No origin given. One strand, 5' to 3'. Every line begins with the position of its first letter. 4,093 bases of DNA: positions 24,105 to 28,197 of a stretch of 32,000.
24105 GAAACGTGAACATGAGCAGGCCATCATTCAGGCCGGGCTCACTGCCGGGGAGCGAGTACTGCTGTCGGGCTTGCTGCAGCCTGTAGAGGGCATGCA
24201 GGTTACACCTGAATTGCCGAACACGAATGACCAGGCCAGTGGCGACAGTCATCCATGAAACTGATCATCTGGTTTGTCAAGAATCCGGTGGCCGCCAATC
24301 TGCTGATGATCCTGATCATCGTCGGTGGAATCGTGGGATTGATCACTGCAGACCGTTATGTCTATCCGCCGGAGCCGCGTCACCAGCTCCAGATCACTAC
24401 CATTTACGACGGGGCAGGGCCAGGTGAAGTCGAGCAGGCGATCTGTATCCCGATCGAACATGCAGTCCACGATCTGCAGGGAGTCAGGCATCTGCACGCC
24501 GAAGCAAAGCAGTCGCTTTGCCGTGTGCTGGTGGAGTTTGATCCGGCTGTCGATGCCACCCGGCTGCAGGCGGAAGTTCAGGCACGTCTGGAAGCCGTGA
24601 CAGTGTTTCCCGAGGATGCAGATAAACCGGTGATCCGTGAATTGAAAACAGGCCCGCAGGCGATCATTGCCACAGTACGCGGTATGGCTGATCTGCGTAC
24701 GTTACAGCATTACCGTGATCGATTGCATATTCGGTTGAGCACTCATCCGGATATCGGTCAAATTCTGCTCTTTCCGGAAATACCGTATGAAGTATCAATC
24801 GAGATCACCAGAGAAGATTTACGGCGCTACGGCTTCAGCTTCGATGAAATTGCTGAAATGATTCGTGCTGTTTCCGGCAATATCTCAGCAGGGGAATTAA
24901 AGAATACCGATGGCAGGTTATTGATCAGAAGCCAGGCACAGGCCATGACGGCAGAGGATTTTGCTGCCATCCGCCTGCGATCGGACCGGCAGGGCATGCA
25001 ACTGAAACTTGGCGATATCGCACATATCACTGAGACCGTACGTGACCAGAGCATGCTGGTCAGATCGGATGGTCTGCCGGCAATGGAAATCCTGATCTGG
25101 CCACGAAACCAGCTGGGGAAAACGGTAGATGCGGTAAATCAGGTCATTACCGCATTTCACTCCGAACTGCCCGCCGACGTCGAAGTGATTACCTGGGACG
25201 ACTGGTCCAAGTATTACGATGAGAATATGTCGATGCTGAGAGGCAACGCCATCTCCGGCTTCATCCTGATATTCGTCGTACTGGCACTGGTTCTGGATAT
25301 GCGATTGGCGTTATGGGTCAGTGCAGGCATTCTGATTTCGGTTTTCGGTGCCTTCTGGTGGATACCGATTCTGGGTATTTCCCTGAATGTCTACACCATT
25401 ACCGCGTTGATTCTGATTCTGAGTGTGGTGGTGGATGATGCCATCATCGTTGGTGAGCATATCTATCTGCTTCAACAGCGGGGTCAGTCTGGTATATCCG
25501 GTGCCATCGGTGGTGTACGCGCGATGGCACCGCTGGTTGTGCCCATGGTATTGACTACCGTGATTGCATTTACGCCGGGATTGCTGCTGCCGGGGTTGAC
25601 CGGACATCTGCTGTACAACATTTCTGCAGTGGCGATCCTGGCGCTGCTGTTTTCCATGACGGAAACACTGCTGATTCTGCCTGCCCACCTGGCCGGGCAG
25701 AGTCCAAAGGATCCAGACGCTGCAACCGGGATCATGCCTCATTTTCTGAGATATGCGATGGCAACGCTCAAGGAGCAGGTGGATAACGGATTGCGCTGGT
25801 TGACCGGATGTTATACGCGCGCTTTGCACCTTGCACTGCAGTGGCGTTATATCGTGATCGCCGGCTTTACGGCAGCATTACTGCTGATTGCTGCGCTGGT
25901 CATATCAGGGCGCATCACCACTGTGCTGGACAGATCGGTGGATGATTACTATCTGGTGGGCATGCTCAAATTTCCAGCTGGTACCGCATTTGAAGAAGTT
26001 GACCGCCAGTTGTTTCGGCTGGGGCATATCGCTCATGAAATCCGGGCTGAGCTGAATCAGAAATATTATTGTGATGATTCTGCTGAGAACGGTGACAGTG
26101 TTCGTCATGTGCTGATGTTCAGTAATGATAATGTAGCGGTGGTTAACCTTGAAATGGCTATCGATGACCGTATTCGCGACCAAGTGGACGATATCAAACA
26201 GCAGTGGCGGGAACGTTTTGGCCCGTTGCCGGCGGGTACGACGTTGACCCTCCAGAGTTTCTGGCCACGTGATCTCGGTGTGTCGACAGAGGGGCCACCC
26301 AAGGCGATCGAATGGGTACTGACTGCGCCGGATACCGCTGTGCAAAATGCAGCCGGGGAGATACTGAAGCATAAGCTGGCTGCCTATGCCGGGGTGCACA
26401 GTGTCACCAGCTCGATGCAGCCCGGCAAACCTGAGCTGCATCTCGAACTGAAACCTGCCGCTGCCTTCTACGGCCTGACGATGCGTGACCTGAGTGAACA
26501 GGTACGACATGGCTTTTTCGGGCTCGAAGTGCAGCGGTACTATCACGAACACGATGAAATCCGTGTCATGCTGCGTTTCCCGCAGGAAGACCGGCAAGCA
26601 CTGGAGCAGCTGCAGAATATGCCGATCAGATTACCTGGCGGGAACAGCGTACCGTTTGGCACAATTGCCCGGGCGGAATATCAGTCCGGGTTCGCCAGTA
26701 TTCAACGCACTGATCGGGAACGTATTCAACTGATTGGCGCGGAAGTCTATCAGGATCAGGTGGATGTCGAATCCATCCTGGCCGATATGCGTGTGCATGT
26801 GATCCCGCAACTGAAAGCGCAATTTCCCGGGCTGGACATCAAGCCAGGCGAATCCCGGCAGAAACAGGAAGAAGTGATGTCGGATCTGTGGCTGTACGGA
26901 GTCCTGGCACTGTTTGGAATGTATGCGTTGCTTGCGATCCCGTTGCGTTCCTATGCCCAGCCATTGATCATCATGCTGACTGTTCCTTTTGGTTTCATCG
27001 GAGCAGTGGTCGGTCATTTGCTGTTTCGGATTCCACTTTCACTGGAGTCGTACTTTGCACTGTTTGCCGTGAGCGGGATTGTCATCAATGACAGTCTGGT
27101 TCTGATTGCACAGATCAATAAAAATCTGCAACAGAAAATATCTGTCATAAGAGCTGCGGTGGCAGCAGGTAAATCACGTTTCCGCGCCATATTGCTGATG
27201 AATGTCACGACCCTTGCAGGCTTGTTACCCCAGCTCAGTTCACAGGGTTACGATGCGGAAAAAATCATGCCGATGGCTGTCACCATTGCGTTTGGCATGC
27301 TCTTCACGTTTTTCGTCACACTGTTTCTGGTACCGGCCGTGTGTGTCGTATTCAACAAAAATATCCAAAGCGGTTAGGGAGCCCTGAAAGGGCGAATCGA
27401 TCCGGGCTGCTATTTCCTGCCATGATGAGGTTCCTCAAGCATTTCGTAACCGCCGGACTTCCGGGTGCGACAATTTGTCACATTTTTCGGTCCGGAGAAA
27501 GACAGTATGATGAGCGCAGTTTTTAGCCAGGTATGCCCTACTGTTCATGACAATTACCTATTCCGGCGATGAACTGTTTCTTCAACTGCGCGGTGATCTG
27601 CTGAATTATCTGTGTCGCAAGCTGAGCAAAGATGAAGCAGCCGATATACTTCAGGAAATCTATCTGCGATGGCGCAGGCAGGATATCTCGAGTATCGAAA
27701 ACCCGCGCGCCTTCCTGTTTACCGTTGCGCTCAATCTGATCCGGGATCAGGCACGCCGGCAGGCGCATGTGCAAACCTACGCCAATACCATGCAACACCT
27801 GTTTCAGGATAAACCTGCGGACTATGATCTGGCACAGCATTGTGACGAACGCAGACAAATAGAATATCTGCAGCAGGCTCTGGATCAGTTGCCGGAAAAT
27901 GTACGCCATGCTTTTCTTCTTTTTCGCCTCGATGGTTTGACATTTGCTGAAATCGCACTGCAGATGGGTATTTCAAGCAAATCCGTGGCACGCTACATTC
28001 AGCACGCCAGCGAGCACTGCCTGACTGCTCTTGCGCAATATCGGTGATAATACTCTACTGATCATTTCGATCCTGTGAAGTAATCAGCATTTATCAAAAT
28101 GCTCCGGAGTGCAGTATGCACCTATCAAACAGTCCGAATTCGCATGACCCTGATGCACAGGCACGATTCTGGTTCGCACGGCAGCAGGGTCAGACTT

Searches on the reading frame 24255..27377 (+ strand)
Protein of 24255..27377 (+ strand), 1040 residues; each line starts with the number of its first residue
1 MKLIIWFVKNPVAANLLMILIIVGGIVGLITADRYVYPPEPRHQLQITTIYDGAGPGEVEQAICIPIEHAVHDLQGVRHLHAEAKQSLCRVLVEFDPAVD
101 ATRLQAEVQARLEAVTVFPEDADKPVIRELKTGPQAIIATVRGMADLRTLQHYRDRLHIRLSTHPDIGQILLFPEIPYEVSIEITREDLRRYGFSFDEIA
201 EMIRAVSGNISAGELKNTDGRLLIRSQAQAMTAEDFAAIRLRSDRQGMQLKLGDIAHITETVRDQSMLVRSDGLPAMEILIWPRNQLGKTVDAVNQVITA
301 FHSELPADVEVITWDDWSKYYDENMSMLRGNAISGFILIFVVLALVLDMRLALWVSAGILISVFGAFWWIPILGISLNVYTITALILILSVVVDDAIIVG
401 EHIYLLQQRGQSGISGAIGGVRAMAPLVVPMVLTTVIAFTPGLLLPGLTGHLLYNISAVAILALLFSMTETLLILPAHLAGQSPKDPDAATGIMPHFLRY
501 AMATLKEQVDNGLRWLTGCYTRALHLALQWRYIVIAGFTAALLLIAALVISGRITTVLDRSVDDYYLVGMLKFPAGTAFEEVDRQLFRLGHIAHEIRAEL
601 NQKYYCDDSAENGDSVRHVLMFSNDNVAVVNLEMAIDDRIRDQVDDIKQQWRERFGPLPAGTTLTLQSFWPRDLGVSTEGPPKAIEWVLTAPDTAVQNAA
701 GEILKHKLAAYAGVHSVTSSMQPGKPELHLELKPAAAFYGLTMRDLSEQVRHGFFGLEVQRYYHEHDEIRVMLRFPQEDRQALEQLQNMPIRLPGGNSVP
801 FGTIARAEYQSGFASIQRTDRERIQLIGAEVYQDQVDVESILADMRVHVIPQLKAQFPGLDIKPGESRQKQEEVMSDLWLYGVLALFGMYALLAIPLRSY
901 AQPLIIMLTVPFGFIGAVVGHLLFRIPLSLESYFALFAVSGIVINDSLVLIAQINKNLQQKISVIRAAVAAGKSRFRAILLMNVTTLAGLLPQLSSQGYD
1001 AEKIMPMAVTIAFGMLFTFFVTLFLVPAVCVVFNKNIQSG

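Call 8: search_protein_families(library=pfam, proteins=[window:24255-27377:+])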
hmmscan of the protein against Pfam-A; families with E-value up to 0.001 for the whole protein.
window:24255-27377:+ (1040 aa): 1 family
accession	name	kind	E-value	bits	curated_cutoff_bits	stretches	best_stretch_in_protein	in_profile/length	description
PF00873.25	ACR_tran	-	7.9e-128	428.2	28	1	6-1033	4-1020/1021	AcrB/AcrD/AcrF family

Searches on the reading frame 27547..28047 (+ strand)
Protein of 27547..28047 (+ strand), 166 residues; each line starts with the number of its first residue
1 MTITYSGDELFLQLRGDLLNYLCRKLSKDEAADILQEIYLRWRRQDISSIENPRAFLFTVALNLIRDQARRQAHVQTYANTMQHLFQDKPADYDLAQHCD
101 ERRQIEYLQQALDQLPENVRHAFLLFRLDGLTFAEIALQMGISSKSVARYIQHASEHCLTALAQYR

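Call 8: search_protein_families(library=pfam, proteins=[window:27547-28047:+])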
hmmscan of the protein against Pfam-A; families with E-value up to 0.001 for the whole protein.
window:27547-28047:+ (166 aa): 6 families
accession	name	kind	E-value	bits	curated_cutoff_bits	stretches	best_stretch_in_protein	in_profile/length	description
PF08281.18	Sigma70_r4_2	-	1.1e-16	60.6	25.7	1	106-158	2-54/54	Sigma-70, region 4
PF04542.20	Sigma70_r2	-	2e-07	31.1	24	1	11-73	2-69/71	Sigma-70 region 2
PF07638.17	Sigma70_ECF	-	2.5e-06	27.9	21.1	1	36-160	54-181/185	ECF sigma factor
PF04545.22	Sigma70_r4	-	8.8e-06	25.6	24.1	1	111-149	1-39/50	Sigma-70, region 4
PF22233.2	PhyR_sigma-like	-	7.1e-05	23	27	1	113-156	2-45/50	Response regulator PhyR, sigma-like domain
PF13384.12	HTH_23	-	0.00059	20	24.6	0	120-153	7-40/50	Homeodomain-like domain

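Call 10: find_encoding_contigs(protein=window:27547-28047:+, flank=3000, max_places=6)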
Protein window:27547-28047:+ (166 aa): 23 contigs read that carry it; 6 places shown.
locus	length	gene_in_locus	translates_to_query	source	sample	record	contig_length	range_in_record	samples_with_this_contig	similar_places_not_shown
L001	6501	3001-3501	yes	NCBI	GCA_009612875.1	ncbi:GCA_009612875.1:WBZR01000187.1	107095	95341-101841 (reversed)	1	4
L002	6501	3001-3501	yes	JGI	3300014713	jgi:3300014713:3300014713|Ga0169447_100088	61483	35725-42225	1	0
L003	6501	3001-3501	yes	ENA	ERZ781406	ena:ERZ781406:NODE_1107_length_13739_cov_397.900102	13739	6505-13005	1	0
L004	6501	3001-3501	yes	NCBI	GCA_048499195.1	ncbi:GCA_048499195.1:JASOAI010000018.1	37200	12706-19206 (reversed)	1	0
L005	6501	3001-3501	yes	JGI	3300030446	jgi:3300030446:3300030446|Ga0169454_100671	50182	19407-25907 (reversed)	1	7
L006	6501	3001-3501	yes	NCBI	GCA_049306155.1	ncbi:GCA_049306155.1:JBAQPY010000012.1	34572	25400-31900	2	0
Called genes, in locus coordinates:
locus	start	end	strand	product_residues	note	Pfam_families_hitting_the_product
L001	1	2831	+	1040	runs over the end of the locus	PF00873:ACR_tran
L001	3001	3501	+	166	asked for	PF04542:Sigma70_r2 (weak), PF07638:Sigma70_ECF (weak), PF08281:Sigma70_r4_2, PF04545:Sigma70_r4 (weak)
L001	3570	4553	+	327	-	PF16220:DUF4880, PF04773:FecR, PF16344:FecR_C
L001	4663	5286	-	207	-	-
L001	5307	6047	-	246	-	PF13795:HupE_UreJ_2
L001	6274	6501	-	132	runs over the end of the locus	-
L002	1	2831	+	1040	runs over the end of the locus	PF00873:ACR_tran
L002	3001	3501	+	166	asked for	PF04542:Sigma70_r2 (weak), PF07638:Sigma70_ECF (weak), PF08281:Sigma70_r4_2, PF04545:Sigma70_r4 (weak)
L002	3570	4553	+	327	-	PF16220:DUF4880, PF04773:FecR, PF16344:FecR_C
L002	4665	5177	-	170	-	-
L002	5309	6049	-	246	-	PF13795:HupE_UreJ_2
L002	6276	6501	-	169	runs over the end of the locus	-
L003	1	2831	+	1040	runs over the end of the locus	PF00873:ACR_tran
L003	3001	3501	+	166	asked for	PF04542:Sigma70_r2 (weak), PF07638:Sigma70_ECF (weak), PF08281:Sigma70_r4_2, PF04545:Sigma70_r4 (weak)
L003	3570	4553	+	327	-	PF16220:DUF4880, PF04773:FecR, PF16344:FecR_C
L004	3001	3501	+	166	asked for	PF04542:Sigma70_r2 (weak), PF07638:Sigma70_ECF (weak), PF08281:Sigma70_r4_2, PF04545:Sigma70_r4 (weak)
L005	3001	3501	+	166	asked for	PF04542:Sigma70_r2 (weak), PF07638:Sigma70_ECF (weak), PF08281:Sigma70_r4_2, PF04545:Sigma70_r4 (weak)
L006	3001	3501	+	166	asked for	PF04542:Sigma70_r2 (weak), PF07638:Sigma70_ECF (weak), PF08281:Sigma70_r4_2, PF04545:Sigma70_r4 (weak)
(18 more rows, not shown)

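Call 13: search_protein_families(library=ncbifam, proteins=[window:27547-28047:+], max_evalue=0.01)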
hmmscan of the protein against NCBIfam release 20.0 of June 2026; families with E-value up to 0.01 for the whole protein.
window:27547-28047:+ (166 aa): 80 families (the best 25 are shown)
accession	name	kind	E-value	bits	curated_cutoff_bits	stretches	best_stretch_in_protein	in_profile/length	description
NF009179.0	PRK12527.1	equivalog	5.1e-28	98.1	162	1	17-164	7-155/159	RNA polymerase sigma factor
NF007232.0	PRK09651.1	subfamily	1.6e-25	90.2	185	1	8-160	14-166/173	RNA polymerase sigma factor FecI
NF041727.1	ECF_sigma_FecI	equivalog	9.1e-24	84.3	260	1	15-159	21-165/169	ferric citrate uptake sigma factor FecI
NF009180.0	PRK12528.1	subfamily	7.9e-22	78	184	1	18-161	21-164/165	RNA polymerase sigma factor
TIGR02985.1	Sig70_bacteroi1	subfamily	1e-21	77.9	126.4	1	9-156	5-156/162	RNA polymerase sigma-70 factor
NF009175.0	PRK12523.1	equivalog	1.3e-19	70.9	271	1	10-162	15-167/172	RNA polymerase sigma factor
NF040705.1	sigma_mbnA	exception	8.5e-19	68.2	350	1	8-158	3-154/272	methanobactin precursor domain-containing sigma factor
NF058625.1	sigma_PG0214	equivalog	4.2e-18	65.6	130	1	10-154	9-153/170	GFO_1088 family ECF-type sigma factor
NF008889.0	PRK11924.1-1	subfamily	1.2e-17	64.1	181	1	20-161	25-166/173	RNA polymerase sigma factor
TIGR02937.1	sigma70-ECF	superfamily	5.1e-17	62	42.9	1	18-161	13-164/165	sigma-70 family RNA polymerase sigma factor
NF009166.1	PRK12513.1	equivalog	2.2e-16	60.2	206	1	9-164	26-188/193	RNA polymerase sigma factor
NF005448.0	PRK07037.1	equivalog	5.1e-16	58.8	190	1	28-163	36-172/186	RNA polymerase factor sigma-70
NF009177.0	PRK12525.1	subfamily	1.1e-15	58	266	1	20-163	20-167/168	RNA polymerase sigma factor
TIGR02959.1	SigZ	equivalog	3e-15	56.5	168.65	1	15-155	5-141/170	RNA polymerase sigma factor SigZ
TIGR02950.1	SigM_subfam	subfamily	6.3e-14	52.1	147.95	1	8-149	3-145/159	RNA polymerase sigma factor, SigM family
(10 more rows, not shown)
